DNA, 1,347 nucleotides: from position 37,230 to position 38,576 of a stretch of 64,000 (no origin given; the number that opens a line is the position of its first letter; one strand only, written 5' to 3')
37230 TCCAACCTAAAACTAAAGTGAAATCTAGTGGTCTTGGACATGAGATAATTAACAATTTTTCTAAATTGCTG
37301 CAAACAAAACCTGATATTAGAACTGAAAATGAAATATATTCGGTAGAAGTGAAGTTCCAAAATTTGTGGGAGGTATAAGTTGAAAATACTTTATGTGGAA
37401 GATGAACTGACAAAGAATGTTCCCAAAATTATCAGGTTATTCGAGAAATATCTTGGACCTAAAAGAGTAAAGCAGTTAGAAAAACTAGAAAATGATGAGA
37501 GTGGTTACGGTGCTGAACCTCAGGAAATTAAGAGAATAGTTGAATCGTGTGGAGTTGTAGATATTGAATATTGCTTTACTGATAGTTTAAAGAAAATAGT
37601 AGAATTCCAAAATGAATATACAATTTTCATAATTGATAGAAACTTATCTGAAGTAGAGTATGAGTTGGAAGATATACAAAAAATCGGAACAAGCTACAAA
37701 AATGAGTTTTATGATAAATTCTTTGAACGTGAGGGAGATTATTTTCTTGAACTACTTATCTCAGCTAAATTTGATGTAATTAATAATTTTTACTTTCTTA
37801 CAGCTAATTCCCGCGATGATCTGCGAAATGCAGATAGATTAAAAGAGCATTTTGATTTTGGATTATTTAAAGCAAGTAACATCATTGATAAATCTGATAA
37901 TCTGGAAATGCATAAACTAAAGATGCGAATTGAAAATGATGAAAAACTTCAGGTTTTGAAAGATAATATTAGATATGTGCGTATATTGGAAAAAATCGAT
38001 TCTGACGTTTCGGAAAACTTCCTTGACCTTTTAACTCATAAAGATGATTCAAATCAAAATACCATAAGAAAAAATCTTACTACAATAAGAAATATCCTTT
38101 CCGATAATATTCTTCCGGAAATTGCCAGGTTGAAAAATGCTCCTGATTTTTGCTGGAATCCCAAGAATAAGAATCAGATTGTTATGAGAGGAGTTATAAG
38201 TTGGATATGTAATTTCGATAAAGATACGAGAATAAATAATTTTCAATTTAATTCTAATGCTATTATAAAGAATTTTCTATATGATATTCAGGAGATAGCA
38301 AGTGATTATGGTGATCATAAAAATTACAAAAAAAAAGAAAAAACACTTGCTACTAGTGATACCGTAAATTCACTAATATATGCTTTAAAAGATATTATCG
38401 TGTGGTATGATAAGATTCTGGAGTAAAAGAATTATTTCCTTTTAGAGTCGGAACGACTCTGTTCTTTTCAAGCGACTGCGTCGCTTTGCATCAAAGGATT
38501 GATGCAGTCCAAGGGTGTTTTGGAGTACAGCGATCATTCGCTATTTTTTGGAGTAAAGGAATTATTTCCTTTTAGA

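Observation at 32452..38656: Repeat-bracketed accessory island: CARF-HTH regulator, PD-(D/E)xK-like protein, micro-ORF, atypical kinase and receiver-effector, a candidate undescribed defence/stress module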

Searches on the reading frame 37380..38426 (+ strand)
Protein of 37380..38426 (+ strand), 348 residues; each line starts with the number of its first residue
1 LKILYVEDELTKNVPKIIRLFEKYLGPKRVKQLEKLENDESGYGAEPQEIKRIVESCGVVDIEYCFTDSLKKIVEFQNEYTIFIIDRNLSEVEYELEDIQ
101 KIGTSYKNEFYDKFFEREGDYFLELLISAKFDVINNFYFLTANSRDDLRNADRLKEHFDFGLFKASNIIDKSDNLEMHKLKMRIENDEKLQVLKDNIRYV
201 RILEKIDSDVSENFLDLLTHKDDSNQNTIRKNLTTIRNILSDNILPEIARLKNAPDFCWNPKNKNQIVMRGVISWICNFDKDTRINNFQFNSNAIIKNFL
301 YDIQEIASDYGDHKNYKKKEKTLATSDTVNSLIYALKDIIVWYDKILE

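Call 4: search_protein_families(library=pfam, proteins=[window:37380-38426:+], max_evalue=1)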
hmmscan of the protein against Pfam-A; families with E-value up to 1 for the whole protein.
window:37380-38426:+ (348 aa): 1 family
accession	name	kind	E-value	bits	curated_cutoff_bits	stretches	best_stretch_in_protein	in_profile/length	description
PF08655.15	DASH_Ask1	-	0.093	13.1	20.7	1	228-257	14-43/64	DASH complex subunit Ask1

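Call 5: search_protein_families(library=padloc, proteins=[window:37380-38426:+], max_evalue=1)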
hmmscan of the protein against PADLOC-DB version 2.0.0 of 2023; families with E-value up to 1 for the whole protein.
window:37380-38426:+ (348 aa): 0 families

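Call 6: search_protein_families(library=ncbifam, proteins=[window:37380-38426:+], max_evalue=1)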
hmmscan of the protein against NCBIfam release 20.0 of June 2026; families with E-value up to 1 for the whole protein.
window:37380-38426:+ (348 aa): 0 families

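Call 14: find_homologous_proteins(query=window:37380-38426:+)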
Query window:37380-38426:+ (348 aa): 229 proteins with E <= 0.001 among 3084 candidates; the best 120 are listed.
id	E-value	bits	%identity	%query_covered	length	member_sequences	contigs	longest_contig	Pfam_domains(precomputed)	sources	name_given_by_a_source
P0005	1.1e-224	763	100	100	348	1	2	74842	-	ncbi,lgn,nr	ncbi:MAG: hypothetical protein K9N09_02575 [Candidatus Cloacimonetes bacterium]|nr:hypothetical prot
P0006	1.4e-164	565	74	100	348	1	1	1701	-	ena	-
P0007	9.7e-162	556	73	99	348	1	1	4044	-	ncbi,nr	ncbi:MAG: hypothetical protein P9L97_00820 [Candidatus Tenebribacter davisii]|nr:hypothetical protei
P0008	4.2e-160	551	72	99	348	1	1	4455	-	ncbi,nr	ncbi:MAG: hypothetical protein P9L97_09405 [Candidatus Tenebribacter davisii]|nr:hypothetical protei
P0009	5.3e-160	550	73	98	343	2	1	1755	-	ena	-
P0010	1.9e-116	407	57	99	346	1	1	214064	-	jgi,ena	-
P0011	1.1e-108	381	54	100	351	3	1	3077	-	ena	-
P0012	2.0e-106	374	53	99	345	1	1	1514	-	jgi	jgi:hypothetical protein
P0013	2.3e-101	357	51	99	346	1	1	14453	-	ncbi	-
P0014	3.7e-99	350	49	99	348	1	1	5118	-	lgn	-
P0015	8.5e-97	342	48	99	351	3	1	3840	-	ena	-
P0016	2.0e-94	335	50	99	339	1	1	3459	-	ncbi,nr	ncbi:MAG: hypothetical protein JXR56_03070 [Candidatus Cloacimonetes bacterium]|nr:hypothetical prot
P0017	2.8e-92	328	48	99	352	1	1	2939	-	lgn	-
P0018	5.6e-92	327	48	99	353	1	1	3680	-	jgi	jgi:hypothetical protein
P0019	3.2e-89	318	49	99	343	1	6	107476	-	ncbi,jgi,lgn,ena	jgi:uncharacterized protein YjgD (DUF1641 family)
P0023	1.6e-81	292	44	100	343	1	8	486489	-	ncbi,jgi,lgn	jgi:hypothetical protein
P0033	4.2e-79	284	44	99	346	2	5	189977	-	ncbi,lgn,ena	-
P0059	9.5e-74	267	44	100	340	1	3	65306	-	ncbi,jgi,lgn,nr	ncbi:MAG: hypothetical protein HQ534_02570 [Armatimonadetes bacterium]|nr:hypothetical protein [Arma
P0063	4.1e-73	265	45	99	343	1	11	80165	-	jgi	-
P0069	6.3e-71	257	41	99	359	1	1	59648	-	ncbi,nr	ncbi:hypothetical protein QUF80_01165 [Desulfococcaceae bacterium HSG8]|nr:hypothetical protein [Des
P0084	1.3e-67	247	45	100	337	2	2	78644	-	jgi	-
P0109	9.9e-61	224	39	100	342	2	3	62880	-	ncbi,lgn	-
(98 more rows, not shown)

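Call 16: find_encoding_contigs(protein=P0023, flank=9000, max_places=3)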
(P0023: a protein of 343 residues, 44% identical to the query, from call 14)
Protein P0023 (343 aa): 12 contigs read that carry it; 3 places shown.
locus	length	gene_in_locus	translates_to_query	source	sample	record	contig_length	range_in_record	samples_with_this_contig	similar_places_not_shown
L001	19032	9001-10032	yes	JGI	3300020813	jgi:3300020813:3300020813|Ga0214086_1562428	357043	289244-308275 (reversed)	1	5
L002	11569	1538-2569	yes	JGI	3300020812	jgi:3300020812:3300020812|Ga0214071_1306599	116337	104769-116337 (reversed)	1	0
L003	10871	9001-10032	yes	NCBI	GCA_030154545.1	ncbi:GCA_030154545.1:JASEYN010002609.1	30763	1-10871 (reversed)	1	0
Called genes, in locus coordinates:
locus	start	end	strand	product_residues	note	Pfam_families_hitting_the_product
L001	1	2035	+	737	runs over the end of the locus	PF13646:HEAT_2, PF02985:HEAT (faint)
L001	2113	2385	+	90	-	-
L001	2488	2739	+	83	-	-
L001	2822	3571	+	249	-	PF01553:Acyltransferase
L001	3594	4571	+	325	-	-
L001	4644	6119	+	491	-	PF06956:RtcR (weak), PF22208:Cas_Csm6_CARF (faint), PF00158:Sigma54_activat, PF14532:Sigma54_activ_2, PF07728:AAA_5 (weak), PF25601:AAA_lid_14, PF02954:HTH_8 (weak)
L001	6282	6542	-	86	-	PF05016:ParE_toxin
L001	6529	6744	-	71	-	PF01402:RHH_1, PF12651:RHH_3 (faint)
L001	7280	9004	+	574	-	PF13181:TPR_8 (faint), PF13371:TPR_9 (faint), PF13424:TPR_12 (faint), PF13431:TPR_17 (faint), PF07719:TPR_2 (faint), PF13414:TPR_11 (faint), PF00515:TPR_1 (weak)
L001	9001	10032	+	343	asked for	-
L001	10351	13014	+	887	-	PF00133:tRNA-synt_1, PF09334:tRNA-synt_1g (weak), PF13603:tRNA-synt_1_2, PF09334:tRNA-synt_1g, PF08264:Anticodon_1, PF10458:Val_tRNA-synt_C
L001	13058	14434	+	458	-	PF13600:DUF4140 (weak), PF13598:DUF4139 (weak)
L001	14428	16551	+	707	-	PF17191:RecG_wedge, PF01336:tRNA_anti-codon (weak), PF00270:DEAD, PF04851:ResIII, PF00271:Helicase_C, PF19833:RecG_dom3_C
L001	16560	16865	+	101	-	PF08899:DUF1844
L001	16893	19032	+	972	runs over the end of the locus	PF11028:TMEM260_N, PF28495:TMEM260_2, PF13428:TPR_14 (faint), PF14559:TPR_19 (weak)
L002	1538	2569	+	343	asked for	-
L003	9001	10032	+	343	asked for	-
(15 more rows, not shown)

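Call 17: find_encoding_contigs(protein=P0010, flank=9000, max_places=2)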
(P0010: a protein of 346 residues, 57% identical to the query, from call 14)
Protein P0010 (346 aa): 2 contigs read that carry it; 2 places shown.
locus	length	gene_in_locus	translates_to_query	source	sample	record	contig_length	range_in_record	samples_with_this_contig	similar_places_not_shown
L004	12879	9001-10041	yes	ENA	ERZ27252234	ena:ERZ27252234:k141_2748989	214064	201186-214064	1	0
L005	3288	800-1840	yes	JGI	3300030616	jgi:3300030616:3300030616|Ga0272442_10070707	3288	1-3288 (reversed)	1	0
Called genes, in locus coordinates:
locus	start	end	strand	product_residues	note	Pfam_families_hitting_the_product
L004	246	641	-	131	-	-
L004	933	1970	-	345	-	PF04231:Endonuclease_1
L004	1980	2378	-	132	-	-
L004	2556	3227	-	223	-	-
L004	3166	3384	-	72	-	-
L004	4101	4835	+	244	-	PF06956:RtcR (weak), PF02954:HTH_8 (weak)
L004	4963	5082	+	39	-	-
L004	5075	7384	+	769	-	-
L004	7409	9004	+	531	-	PF13431:TPR_17 (faint)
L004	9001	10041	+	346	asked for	-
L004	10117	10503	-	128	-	PF11149:DUF2924, PF18755:RAMA, PF14267:DUF4357 (weak)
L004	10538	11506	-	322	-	PF20208:ARPP-1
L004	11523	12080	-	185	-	PF08876:DUF1836 (weak), PF00376:MerR, PF13411:MerR_1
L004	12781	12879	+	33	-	?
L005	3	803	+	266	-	?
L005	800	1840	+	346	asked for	-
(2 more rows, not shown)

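Call 18: find_encoding_contigs(protein=P0069, flank=9000, max_places=2)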
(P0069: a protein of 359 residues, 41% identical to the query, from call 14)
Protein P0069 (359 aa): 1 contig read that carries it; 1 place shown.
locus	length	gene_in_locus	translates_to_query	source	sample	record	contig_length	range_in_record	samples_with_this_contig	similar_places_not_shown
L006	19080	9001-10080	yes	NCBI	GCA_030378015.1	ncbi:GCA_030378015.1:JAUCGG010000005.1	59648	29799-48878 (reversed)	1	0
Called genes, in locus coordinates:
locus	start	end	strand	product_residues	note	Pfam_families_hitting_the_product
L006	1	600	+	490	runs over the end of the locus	PF06956:RtcR, PF22208:Cas_Csm6_CARF (weak), PF00158:Sigma54_activat, PF14532:Sigma54_activ_2, PF07724:AAA_2 (weak), PF07728:AAA_5 (weak), PF25601:AAA_lid_14, PF02954:HTH_8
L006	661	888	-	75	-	PF11903:ParD_like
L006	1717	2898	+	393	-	PF04055:Radical_SAM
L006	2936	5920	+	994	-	PF07719:TPR_2 (faint), PF10516:SHNi-TPR (faint), PF13181:TPR_8 (faint), PF13371:TPR_9 (faint), PF00515:TPR_1 (weak), PF13414:TPR_11 (weak), PF00515:TPR_1 (weak), PF13414:TPR_11 (weak), +5 more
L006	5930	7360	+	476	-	-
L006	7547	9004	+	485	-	-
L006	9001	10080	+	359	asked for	-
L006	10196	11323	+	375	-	PF13175:AAA_15, PF13476:AAA_23 (weak), PF13304:AAA_21, PF13175:AAA_15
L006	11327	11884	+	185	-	-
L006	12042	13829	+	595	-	PF21595:CCL2-like (faint)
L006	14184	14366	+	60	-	-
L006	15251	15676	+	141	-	-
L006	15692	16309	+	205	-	PF07879:PHB_acc_N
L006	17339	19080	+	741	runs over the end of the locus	PF00929:RNase_T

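Call 26: search_solved_structures(query=A1, max_evalue=1, show_alignments=2)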
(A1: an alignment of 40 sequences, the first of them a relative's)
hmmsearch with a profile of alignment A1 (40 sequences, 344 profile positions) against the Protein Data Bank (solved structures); distinct sequences matched with E-value up to 1: 3.
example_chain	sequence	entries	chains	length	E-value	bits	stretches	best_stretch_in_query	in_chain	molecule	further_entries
1w1w_E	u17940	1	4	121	0.042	16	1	159-233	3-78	SISTER CHROMATID COHESION PROTEIN 1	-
4fmn_B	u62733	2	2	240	0.063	15.4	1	65-103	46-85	DNA mismatch repair protein PMS1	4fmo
4e4w_B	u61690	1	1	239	0.065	15.4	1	65-103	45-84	DNA mismatch repair protein PMS1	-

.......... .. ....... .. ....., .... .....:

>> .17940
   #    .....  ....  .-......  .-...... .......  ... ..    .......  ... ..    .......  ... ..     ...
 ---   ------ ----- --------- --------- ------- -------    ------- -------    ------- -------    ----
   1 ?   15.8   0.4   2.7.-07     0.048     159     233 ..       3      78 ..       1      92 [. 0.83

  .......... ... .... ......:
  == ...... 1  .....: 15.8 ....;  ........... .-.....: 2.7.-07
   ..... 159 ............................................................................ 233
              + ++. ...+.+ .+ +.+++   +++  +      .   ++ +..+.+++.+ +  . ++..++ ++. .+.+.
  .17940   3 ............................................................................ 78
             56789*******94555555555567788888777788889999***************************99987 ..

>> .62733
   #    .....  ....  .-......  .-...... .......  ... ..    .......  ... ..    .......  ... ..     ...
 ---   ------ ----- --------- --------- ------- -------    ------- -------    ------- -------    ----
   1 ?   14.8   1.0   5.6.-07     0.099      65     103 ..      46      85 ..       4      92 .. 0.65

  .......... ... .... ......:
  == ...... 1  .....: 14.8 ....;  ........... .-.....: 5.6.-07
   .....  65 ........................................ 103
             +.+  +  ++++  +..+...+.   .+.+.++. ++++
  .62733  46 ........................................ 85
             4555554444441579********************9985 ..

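Call 27: find_related_loci(query=A1, collection=genome_contigs, flank=10000)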
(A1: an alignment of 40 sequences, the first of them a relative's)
Query A1 (348 aa) in genome_contigs; peptide patterns used: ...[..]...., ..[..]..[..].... (x = any residue, [..] = any of these).
600 stretches matched a pattern (row limit reached: there are more); 14 encode a relative of the query (tblastn E <= 1e-3); 14 distinct loci.
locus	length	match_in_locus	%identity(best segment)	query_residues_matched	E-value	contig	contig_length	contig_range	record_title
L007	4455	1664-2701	72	1-346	2e-172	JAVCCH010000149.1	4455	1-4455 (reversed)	MAG: Candidatus Tenebribacter davisii isolate MAG_3300035698_1468 Ga0374944_141988, whole genome shotgun sequence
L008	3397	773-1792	43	1-347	3e-83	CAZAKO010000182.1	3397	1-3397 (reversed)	MAG TPA_asm: uncultured bacterium isolate SRP098346_co1_289 genome assembly, contig: NODE_45962_length_3397_cov_55.15649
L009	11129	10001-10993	43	1-346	4e-78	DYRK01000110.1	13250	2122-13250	MAG TPA_asm: Desulfatirhabdium butyrativorans isolate SulCav_GS10_10_47_57 SulCav_GS10_10_7618_length_13250_cov_33_47730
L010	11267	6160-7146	38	1-346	2e-63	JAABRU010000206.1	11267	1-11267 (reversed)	MAG: Desulfobacteraceae bacterium isolate S08.Bin136 Scaffold_5621, whole genome shotgun sequence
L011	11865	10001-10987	38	1-346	6e-63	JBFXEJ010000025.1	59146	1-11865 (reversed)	MAG: Desulfococcaceae bacterium isolate CA_2019_TPIn_113 NODE_1712_length_59146_cov_7.214778_TPIn, whole genome shotgun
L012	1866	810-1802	39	1-345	3e-63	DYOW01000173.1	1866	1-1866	MAG TPA_asm: Desulfobulbus propionicus isolate SulCav_GS09_5_2_36_52 SulCav_GS09_5_101593_length_1866_cov_26_828272, who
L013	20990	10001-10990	38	1-346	6e-58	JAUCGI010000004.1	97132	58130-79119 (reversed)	Desulfobacterales bacterium HSG2 NODE_5_length_97132, whole genome shotgun sequence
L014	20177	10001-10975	37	1-345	2e-52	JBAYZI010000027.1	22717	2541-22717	MAG: Candidatus Cloacimonadales bacterium isolate SO_2017_CLC_51 scaffold_2854_c1_PH3_2017, whole genome shotgun sequenc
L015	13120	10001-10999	42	1-346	6e-80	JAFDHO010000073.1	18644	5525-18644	MAG: Deltaproteobacteria bacterium isolate Meg22_1214_Bin_272 Meg22_1214_Bin_272_scaffold_9546, whole genome shotgun seq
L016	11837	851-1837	35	1-346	2e-47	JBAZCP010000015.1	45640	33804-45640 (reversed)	MAG: Candidatus Cloacimonadales bacterium isolate SO_2017_LW2_75 scaffold_1805_c1_LW138R_2017, whole genome shotgun sequ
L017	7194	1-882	36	45-346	3e-44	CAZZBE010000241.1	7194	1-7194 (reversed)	MAG TPA_asm: uncultured Desulfobacteraceae bacterium isolate binchicken_co8_367 genome assembly, contig: NODE_20613_leng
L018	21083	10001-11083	27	2-348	3e-20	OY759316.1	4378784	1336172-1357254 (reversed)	MAG: Candidatus Cloacimonadales bacterium isolate 8a64a5fc-8000-496d-8fb9-ab17f2428a55 genome assembly, chromosome: 1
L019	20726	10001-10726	30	1-240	2e-22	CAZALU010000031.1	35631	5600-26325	MAG TPA_asm: uncultured Verrucomicrobiota bacterium isolate SRP192927_co2_851 genome assembly, contig: NODE_1427_length_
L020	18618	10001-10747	26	2-251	1e-12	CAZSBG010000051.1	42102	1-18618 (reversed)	MAG TPA_asm: uncultured Cytophagia bacterium isolate SRP141376_co4_290 genome assembly, contig: NODE_1624_length_42102_c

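Call 29: find_encoding_contigs(protein=P0033, flank=10000, max_places=1)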
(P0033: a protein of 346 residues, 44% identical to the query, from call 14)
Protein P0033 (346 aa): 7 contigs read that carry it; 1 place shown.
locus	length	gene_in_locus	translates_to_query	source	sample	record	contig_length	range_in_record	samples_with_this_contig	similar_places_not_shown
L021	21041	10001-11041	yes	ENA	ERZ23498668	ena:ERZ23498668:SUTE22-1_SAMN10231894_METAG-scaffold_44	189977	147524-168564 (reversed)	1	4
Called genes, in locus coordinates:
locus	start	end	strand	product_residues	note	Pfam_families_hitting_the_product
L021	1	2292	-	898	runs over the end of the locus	PF02739:5_3_exonuc_N, PF01367:5_3_exonuc, PF01612:DNA_pol_A_exo1, PF22619:DNA_polI_exo1 (weak), PF00476:DNA_pol_A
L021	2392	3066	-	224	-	PF11536:DUF3226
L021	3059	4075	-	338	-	PF13304:AAA_21, PF13175:AAA_15 (weak)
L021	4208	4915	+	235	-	-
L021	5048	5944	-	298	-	PF03547:Mem_trans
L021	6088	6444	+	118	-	-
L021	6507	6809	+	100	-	PF02954:HTH_8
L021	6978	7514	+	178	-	PF01797:Y1_Tnp (weak)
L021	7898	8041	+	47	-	-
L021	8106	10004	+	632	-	-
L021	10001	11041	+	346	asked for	-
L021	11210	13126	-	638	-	PF00682:HMGL-like, PF02436:PYC_OADA, PF00364:Biotin_lipoyl, PF25973:BSH_CzcB (faint)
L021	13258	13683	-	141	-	PF05168:HEPN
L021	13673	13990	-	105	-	PF01909:NTP_transf_2, PF18765:Polbeta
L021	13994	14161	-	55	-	-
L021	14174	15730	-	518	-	PF01039:Carboxyl_trans, PF03255:ACCA (faint)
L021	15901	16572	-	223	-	-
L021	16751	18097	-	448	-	PF00180:Iso_dh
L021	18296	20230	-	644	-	PF00330:Aconitase, PF00694:Aconitase_C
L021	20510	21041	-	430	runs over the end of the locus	PF00285:Citrate_synt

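Call 30: find_encoding_contigs(protein=P0019, flank=10000, max_places=1)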
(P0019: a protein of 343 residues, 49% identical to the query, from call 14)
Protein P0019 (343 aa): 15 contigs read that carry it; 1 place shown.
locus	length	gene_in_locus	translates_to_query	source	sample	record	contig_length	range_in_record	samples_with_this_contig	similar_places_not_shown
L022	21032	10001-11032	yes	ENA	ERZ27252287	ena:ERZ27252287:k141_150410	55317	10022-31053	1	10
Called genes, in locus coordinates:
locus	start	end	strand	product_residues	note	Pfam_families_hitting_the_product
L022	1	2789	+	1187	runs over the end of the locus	PF00989:PAS, PF08448:PAS_4, PF13426:PAS_9, PF08447:PAS_3, PF13426:PAS_9, PF08447:PAS_3, PF07536:HWE_HK, PF07568:HisKA_2, +7 more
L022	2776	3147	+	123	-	PF00072:Response_reg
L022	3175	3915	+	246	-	-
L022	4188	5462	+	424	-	PF02397:Bac_transf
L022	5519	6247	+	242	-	PF06956:RtcR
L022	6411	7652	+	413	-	-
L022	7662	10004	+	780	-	PF14501:HATPase_c_5 (weak)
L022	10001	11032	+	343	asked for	-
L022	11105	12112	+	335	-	PF00106:adh_short, PF01073:3Beta_HSD, PF01370:Epimerase, PF02719:Polysacc_synt_2, PF04321:RmlD_sub_bind, PF05368:NmrA (faint), PF08659:KR (weak), PF16363:GDP_Man_Dehyd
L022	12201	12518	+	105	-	PF02311:AraC_binding (weak), PF07883:Cupin_2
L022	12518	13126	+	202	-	PF23023:Anti-Pycsar_Apyc1 (weak), PF00753:Lactamase_B (weak), PF16661:Lactamase_B_6 (weak)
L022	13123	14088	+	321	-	PF01073:3Beta_HSD, PF01370:Epimerase, PF02719:Polysacc_synt_2, PF04321:RmlD_sub_bind, PF08659:KR (weak), PF13460:NAD_binding_10 (weak), PF16363:GDP_Man_Dehyd, PF07993:NAD_binding_4, +1 more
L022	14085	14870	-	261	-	PF05175:MTS, PF13489:Methyltransf_23, PF01135:PCMT, PF01209:Ubie_methyltran, PF02353:CMAS, PF05148:Methyltransf_8, PF06325:PrmA, PF08241:Methyltransf_11, +4 more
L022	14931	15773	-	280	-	-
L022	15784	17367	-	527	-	PF13860:FlgD_ig (faint)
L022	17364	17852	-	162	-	PF01252:Peptidase_A8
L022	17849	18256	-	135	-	PF01258:zf-dskA_traR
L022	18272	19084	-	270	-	PF01048:PNP_UDP_1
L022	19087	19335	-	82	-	PF02325:CCB3_YggT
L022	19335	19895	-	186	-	PF00265:TK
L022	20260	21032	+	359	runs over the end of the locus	PF00871:Acetate_kinase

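Call 31: find_encoding_contigs(protein=P0063, flank=10000, max_places=1)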
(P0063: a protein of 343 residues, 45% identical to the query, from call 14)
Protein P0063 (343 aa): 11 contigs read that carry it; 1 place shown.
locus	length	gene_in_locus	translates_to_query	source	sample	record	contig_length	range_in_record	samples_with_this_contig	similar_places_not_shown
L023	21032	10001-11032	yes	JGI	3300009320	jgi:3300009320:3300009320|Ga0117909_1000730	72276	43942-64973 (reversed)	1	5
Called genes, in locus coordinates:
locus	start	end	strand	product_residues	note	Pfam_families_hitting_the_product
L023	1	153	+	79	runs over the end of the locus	PF08679:DsrD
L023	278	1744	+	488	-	PF01656:CbiA, PF13500:AAA_26, PF07685:GATase_3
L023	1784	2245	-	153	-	PF02085:Cytochrom_CIII, PF14522:Cytochrome_C7 (faint)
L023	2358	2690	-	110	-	PF22271:DUF6955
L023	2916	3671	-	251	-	PF00902:TatC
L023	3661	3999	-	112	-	PF02416:TatA_B_E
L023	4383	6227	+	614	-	PF13589:HATPase_c_3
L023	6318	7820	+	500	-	PF00158:Sigma54_activat, PF14532:Sigma54_activ_2, PF07728:AAA_5 (faint), PF00004:AAA (weak), PF25601:AAA_lid_14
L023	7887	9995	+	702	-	PF07719:TPR_2 (faint), PF13181:TPR_8 (faint), PF13424:TPR_12 (faint), PF00515:TPR_1 (weak), PF13371:TPR_9 (faint), PF13414:TPR_11, PF13431:TPR_17 (faint), PF00515:TPR_1 (weak), +2 more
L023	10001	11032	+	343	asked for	-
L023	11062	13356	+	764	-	PF04313:HSDR_N, PF13588:HSDR_N_2 (weak), PF00270:DEAD, PF04851:ResIII, PF18766:SWI2_SNF2, PF00271:Helicase_C (weak), PF08463:EcoEI_R_C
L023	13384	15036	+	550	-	PF12161:HsdM_N, PF07669:Eco57I (faint), PF02384:N6_Mtase, PF01170:UPF0020 (faint), PF02384:N6_Mtase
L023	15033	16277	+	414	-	PF01420:Methylase_S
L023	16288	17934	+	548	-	PF13175:AAA_15 (weak), PF13476:AAA_23 (weak), PF13304:AAA_21, PF13175:AAA_15, PF12476:DUF3696 (weak)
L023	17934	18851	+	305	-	-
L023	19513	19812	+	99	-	-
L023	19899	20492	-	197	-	PF24734:DUF7685, PF24735:DUF7686, PF24828:DUF7713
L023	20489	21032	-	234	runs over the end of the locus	PF02810:SEC-C, PF13174:TPR_6 (faint)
